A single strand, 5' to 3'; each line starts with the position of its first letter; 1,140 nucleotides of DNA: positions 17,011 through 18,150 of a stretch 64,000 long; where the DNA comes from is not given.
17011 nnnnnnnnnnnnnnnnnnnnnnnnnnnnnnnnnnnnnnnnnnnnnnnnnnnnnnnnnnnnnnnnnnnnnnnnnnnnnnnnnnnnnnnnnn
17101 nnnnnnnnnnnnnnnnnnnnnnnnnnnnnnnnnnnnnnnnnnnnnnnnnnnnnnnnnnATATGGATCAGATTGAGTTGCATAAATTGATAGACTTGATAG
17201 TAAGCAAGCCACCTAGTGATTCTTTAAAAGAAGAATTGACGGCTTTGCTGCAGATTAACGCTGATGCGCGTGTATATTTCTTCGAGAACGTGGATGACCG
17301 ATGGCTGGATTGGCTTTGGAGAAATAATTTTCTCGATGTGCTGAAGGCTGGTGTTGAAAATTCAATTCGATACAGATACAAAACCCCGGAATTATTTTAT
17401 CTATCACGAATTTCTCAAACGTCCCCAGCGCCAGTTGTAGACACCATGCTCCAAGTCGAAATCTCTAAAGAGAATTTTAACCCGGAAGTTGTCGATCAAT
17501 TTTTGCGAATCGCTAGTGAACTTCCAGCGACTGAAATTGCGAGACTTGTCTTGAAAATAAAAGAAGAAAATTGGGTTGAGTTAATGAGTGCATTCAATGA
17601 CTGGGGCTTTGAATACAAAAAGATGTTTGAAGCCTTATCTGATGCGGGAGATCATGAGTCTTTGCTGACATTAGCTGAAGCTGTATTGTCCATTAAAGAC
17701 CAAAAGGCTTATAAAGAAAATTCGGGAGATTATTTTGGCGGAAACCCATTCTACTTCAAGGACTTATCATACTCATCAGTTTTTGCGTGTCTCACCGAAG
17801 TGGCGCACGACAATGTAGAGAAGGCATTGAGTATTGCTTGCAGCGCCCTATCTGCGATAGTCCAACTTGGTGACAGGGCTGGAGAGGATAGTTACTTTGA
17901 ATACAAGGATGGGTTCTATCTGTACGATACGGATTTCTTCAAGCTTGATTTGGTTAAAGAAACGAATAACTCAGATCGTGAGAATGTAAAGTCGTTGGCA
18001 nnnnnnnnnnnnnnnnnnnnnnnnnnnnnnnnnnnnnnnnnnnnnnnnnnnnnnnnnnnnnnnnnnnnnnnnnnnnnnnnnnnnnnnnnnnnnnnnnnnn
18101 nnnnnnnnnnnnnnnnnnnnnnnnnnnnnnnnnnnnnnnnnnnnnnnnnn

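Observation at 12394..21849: About 9.4 kb integrative element at tRNA-Gln(CUG), with int/xis, an approximately 60-nt imperfect att duplication and AT-rich cargo of unknown function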

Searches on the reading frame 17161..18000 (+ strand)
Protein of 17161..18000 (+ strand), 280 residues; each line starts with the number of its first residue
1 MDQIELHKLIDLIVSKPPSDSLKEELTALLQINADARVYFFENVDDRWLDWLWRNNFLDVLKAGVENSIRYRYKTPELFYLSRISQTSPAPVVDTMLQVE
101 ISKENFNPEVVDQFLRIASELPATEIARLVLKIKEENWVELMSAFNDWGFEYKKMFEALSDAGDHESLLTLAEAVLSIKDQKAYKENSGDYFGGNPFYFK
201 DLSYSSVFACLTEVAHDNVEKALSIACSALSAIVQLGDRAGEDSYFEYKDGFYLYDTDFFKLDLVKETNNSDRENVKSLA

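Call 27: search_protein_families(library=pfam, max_evalue=10, proteins=[window:17161-18000:+])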
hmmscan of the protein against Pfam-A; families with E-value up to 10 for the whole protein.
window:17161-18000:+ (280 aa): 1 family
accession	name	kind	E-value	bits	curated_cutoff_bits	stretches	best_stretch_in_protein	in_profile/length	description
PF03682.18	UPF0158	-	0.059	13.8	21.1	1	7-66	89-148/157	Uncharacterised protein family (UPF0158)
